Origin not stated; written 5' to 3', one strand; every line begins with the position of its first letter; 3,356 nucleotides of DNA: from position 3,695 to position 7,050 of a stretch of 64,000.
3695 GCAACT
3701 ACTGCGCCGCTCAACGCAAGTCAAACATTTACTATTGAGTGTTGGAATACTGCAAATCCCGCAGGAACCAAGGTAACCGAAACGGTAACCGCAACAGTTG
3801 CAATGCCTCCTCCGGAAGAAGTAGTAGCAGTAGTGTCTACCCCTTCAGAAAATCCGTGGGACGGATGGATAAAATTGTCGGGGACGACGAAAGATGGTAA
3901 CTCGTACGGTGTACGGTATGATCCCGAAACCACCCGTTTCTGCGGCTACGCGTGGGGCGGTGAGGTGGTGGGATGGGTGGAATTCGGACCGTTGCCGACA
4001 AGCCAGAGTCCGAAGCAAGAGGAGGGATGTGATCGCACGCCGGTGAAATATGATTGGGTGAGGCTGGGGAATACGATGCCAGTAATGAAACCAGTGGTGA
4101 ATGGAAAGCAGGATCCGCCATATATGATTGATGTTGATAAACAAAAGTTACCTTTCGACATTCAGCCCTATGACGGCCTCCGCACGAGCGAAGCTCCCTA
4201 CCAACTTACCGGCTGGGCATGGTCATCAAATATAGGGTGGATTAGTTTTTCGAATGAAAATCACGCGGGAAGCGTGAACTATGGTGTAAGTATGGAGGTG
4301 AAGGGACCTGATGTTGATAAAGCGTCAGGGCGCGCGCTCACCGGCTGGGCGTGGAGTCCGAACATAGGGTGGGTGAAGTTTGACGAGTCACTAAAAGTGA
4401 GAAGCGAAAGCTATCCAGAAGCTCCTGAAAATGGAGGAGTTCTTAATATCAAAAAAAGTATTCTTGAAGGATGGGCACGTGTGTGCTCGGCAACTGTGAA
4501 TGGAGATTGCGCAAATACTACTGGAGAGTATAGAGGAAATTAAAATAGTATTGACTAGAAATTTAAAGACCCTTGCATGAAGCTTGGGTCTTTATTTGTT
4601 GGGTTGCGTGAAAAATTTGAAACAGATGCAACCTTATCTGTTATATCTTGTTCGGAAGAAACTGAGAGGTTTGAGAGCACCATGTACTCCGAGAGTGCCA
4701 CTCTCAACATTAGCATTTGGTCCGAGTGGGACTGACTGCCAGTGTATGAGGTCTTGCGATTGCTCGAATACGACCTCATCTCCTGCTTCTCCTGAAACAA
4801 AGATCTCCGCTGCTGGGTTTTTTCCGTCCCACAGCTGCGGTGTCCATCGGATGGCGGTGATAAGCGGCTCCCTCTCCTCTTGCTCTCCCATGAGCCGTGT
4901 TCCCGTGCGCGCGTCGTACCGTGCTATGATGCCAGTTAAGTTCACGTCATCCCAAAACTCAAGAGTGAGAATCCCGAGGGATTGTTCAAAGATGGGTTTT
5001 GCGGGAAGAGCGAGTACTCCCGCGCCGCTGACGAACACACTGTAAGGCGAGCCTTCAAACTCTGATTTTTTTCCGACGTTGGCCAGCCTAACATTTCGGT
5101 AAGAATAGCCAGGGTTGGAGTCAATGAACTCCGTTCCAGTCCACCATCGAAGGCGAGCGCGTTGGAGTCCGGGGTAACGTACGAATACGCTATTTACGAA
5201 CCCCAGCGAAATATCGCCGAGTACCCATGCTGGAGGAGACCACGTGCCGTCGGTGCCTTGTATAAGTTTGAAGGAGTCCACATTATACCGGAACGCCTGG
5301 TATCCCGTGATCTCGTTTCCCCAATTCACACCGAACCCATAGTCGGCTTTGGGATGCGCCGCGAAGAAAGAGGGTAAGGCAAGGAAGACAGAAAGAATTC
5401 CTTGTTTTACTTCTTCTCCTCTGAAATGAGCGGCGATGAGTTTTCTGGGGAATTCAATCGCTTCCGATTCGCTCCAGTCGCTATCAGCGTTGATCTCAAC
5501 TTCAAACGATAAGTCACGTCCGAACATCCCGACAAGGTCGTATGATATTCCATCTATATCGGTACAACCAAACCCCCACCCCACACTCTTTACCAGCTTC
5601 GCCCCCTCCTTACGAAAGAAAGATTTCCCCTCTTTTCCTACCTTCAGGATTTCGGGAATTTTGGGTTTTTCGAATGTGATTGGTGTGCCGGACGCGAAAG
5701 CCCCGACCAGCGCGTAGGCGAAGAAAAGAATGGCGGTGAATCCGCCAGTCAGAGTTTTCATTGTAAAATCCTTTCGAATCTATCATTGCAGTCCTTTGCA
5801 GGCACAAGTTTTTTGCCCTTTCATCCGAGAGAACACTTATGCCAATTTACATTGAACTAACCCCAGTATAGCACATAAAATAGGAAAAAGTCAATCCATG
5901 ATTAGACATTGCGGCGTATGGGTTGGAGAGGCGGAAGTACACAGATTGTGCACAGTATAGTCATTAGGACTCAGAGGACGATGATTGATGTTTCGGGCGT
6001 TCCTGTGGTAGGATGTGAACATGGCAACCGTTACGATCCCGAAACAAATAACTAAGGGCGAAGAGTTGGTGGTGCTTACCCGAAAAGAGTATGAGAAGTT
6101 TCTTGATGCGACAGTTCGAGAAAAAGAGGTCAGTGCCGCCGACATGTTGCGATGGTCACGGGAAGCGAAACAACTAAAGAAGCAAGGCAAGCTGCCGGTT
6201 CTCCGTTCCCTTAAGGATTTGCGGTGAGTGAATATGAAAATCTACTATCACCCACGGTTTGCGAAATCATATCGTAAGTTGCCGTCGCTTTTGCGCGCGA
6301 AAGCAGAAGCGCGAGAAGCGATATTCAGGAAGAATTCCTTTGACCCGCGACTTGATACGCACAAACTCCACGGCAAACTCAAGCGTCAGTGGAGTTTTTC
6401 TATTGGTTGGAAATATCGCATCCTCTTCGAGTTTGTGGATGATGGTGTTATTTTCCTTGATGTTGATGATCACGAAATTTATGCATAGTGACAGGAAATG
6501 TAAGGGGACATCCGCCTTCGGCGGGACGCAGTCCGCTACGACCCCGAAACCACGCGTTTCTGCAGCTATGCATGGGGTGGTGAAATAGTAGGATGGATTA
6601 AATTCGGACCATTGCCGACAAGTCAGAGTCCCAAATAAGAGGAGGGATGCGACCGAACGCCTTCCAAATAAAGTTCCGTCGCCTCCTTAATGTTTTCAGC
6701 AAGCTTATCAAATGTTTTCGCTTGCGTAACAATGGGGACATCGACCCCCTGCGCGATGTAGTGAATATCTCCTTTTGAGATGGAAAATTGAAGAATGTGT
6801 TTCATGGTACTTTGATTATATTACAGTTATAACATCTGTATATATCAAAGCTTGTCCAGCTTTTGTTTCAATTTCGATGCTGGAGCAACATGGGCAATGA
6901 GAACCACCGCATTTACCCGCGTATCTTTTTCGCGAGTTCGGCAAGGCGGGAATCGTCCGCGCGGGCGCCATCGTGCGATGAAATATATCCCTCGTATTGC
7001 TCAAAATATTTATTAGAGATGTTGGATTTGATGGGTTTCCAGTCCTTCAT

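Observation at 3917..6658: A 125-nt gene fragment is duplicated 2.6 kb away, beside a RelE/ParE TA pair and a truncated HicB-like gene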

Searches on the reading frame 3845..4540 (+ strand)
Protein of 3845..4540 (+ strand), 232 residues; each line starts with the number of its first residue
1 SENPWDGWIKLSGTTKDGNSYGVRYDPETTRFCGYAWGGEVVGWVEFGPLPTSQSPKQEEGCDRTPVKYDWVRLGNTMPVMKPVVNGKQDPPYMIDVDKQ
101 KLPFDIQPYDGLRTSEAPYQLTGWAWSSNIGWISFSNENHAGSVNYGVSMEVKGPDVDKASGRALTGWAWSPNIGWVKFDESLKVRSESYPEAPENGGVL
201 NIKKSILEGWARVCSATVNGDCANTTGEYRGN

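Call 31: find_related_loci(query=A2, collection=genome_contigs, flank=10000)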
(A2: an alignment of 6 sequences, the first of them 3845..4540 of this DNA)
Query A2 (232 aa) in genome_contigs; peptide patterns used: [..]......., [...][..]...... (x = any residue, [..] = any of these).
79 stretches matched a pattern; 35 encode a relative of the query (tblastn E <= 1e-3); 34 distinct loci.
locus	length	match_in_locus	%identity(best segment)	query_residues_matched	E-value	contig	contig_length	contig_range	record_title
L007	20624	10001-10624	54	5-226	9e-73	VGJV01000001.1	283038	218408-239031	MAG: Candidatus Liptonbacteria bacterium isolate M_DeepCast_50m_m2_187 M_DeepCast_50m_m2_187_Ga0194121_10000014, whole g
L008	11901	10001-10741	48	4-230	1e-61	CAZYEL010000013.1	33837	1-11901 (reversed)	MAG TPA_asm: uncultured Candidatus Saccharibacteria bacterium isolate binchicken_co227_1009 genome assembly, contig: NOD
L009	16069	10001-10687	44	5-231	1e-52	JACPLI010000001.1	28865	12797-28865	MAG: Candidatus Liptonbacteria bacterium isolate NC_groundwater_517_Ag_S-0.1um_55_12 S35_SO-1_scaffold_1153, whole genom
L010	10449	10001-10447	53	5-161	5e-47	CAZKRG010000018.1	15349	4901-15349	MAG TPA_asm: uncultured Candidatus Saccharibacteria bacterium isolate SRP093762_co1_1 genome assembly, contig: NODE_2299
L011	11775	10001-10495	35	1-223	2e-15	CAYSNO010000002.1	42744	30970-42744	MAG TPA_asm: uncultured Candidatus Saccharibacteria bacterium isolate SRP342105_co1_172 genome assembly, contig: NODE_10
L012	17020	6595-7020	40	5-221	3e-15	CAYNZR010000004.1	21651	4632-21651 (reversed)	MAG TPA_asm: uncultured Candidatus Saccharibacteria bacterium isolate SRP278252_co1_103 genome assembly, contig: NODE_39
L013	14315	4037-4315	36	112-225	3e-14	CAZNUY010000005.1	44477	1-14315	MAG TPA_asm: uncultured Candidatus Saccharibacteria bacterium isolate SRP133034_co1_83 genome assembly, contig: NODE_610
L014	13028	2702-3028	36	121-231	7e-14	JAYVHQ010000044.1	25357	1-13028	MAG: Candidatus Kaiserbacteria bacterium isolate GL49_Down_metabinner_27 GL49_Down_metabinner_27_43, whole genome shotgu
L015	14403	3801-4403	36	5-225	2e-13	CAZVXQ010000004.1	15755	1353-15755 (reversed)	MAG TPA_asm: uncultured Candidatus Saccharibacteria bacterium isolate SRP257259_co1_21 genome assembly, contig: NODE_481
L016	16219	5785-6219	40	5-219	2e-13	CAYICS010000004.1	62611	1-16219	MAG TPA_asm: uncultured Candidatus Saccharibacteria bacterium isolate ERP119705_co1_1138 genome assembly, contig: NODE_3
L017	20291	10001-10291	37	121-223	2e-13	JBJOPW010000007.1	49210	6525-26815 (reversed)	MAG: Candidatus Parcubacteria bacterium isolate whiteclaycreek2_2019_sw_WHONDRS-S19S_0038_A_bin.8 scaffold_0000086, whol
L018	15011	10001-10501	36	5-225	2e-12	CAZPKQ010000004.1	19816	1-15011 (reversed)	MAG TPA_asm: uncultured Candidatus Saccharibacteria bacterium isolate SRP135725_co1_495 genome assembly, contig: NODE_34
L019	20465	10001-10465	30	5-231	4e-12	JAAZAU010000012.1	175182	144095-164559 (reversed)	MAG: Parcubacteria group bacterium isolate AS06rmzACSIP_46 606696_AS06, whole genome shotgun sequence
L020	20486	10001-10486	38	2-215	1e-11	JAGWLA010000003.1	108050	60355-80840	MAG: Patescibacteria group bacterium isolate REEB174 contig-150_125, whole genome shotgun sequence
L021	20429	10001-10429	36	5-222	1e-11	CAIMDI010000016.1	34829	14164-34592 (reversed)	Candidatus Taylorbacteria bacterium isolate KTt_bin-0984 genome assembly, contig: bin-0984:16/36, whole genome shotgun s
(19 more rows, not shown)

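Call 62: search_protein_families(library=pfam, proteins=[window:3845-4540:+], max_evalue=1)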
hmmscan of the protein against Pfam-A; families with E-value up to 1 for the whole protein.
window:3845-4540:+ (232 aa): 0 families

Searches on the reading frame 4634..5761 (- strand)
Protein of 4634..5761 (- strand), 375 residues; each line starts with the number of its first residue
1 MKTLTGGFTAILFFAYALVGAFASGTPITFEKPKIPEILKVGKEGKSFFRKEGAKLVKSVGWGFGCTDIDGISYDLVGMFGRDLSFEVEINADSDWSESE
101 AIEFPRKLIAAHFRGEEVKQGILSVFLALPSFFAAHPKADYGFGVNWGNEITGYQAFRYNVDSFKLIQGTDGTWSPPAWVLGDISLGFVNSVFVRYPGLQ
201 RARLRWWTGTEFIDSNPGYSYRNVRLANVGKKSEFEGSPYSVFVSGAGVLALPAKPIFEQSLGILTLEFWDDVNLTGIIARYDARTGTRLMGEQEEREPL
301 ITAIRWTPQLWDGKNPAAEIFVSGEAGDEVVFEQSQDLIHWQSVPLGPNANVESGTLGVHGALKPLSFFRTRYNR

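Call 7: search_protein_families(library=pfam, proteins=[window:4634-5761:-], max_evalue=0.1)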
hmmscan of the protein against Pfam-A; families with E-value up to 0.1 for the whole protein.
window:4634-5761:- (375 aa): 0 families

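Call 8: search_protein_families(library=ncbifam, proteins=[window:4634-5761:-], max_evalue=0.1)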
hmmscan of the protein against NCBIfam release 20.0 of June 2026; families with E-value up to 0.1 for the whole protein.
window:4634-5761:- (375 aa): 0 families

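Call 37: find_related_loci(query=A3, collection=metagenome_contigs, flank=10000)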
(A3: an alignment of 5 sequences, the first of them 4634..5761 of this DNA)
Query A3 (375 aa) in metagenome_contigs; peptide patterns used: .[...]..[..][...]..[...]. (x = any residue, [..] = any of these).
49 stretches matched a pattern; 4 encode a relative of the query (tblastn E <= 1e-3); 4 distinct loci.
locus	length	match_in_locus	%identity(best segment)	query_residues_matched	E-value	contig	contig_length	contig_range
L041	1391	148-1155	46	1-373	2e-86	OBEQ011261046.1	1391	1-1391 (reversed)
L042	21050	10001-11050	30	1-373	2e-37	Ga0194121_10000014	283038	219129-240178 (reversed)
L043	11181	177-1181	30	2-375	4e-27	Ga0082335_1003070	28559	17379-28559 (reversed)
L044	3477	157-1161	30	2-375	3e-27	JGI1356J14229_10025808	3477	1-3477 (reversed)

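Call 38: find_homologous_proteins(query=A3, max_evalue=0.001)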
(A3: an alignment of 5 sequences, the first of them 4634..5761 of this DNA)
Query A3 (5 sequences) (375 aa, profile of the alignment): 3 proteins with E <= 0.001 among 8000 candidates.
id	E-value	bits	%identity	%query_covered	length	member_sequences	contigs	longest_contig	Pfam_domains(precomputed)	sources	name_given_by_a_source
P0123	1.5e-138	480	29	90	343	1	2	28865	-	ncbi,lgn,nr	ncbi:MAG: hypothetical protein HYW65_00120 [Candidatus Liptonbacteria bacterium]|nr:hypothetical pro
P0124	2.7e-130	453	100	100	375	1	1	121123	-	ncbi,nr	ncbi:MAG: hypothetical protein NUV53_00850 [Patescibacteria group bacterium]|nr:hypothetical protein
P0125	2.5e-85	305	46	95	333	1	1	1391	-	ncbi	-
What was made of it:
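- The family is rare: 3 partner homologues in 5.8 billion proteins (call 38) and 4 metagenome loci (call 37).
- Tried and rejected: The metagenome scan (call 37) and protein search (call 38) with the partner-gene alignment returned almost nothing new, so no pre-deletion state of this locus could be found.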

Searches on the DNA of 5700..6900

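Call 27: search_rna_families(source=window, start=5700, end=6900, threshold=evalue, max_evalue=5)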
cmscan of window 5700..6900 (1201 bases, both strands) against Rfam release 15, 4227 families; matches with E-value up to 5: 4.
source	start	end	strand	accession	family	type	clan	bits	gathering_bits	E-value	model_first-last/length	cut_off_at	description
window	6362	6457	+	RF04177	BTnc201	Gene; sRNA;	-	23.2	105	0.21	1-99/99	no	Bacteroides sRNA BTnc201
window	6461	6510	+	RF01526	ceN106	Gene; snRNA; snoRNA; CD-box;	-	15.9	60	4.7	1-77/77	no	C. elegans snoRNA ceN106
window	5747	5831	-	RF01177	snR67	Gene; snRNA; snoRNA; CD-box;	CL00053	15.6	55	2.5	1-83/83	no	Small nucleolar RNA snR67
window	6784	6863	+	RF01822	RsaJ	Gene; sRNA;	-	12.7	100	3.4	1-287/287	no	RNA Staph. aureus A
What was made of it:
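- Tried and rejected: Rfam found nothing in 5700-6900 (call 27).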

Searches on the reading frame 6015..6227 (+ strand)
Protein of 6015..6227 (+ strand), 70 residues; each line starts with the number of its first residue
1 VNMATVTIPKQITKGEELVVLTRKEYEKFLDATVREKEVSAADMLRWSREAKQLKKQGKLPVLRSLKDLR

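Call 7: search_protein_families(library=pfam, proteins=[window:6015-6227:+], max_evalue=0.1)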
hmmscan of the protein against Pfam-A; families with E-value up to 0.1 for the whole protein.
window:6015-6227:+ (70 aa): 0 families

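Call 8: search_protein_families(library=ncbifam, proteins=[window:6015-6227:+], max_evalue=0.1)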
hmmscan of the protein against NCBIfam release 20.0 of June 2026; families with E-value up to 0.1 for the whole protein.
window:6015-6227:+ (70 aa): 0 families

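Call 42: search_protein_families(library=ncbifam, proteins=[window:6021-6227:+], max_evalue=1)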
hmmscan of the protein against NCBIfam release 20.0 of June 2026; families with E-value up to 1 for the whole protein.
window:6021-6227:+ (68 aa): 0 families

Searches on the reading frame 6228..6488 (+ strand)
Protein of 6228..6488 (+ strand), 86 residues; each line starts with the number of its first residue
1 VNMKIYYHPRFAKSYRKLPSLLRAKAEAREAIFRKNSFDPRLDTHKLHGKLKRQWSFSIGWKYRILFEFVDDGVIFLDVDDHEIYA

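Call 7: search_protein_families(library=pfam, proteins=[window:6228-6488:+], max_evalue=0.1)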
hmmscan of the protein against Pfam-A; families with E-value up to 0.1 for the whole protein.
window:6228-6488:+ (86 aa): 4 families
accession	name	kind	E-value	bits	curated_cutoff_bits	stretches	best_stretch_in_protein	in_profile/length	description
PF05015.19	HigB-like_toxin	-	2.1e-05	25.4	27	1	42-82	51-91/91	RelE-like toxin of type II toxin-antitoxin system HigB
PF05016.21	ParE_toxin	-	5.7e-05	24.1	23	1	5-83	1-86/89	ParE toxin of type II toxin-antitoxin system, parDE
PF24732.2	ParE_like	-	0.017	15.5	24.4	1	24-85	5-65/67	ParE-like toxin domain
PF15738.11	YafQ_toxin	-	0.061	14.1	30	1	4-83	2-84/88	Bacterial toxin of type II toxin-antitoxin system, YafQ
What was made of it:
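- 6234..6488 (+): RelE/ParE-superfamily toxin (84-86 aa). Pfam ParE_toxin 24.1 bits (cut-off 23); HigB-like 25.4 bits (cut-off 27) (call 7).
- Checked: The toxin (6234-6488) scores 24.1 bits against Pfam ParE_toxin, whose cut-off is 23 (call 7).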

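Call 8: search_protein_families(library=ncbifam, proteins=[window:6228-6488:+], max_evalue=0.1)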
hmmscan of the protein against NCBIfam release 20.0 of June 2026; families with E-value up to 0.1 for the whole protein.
window:6228-6488:+ (86 aa): 2 families
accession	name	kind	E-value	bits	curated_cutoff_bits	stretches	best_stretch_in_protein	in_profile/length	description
TIGR02385.1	RelE_StbE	subfamily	0.0013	19.2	27.9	1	4-76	1-78/88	type II toxin-antitoxin system mRNA interferase toxin, RelE/StbE family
TIGR02116.1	toxin_Txe_YoeB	equivalog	0.055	13.7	51.8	1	34-82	31-79/80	Txe/YoeB family addiction module toxin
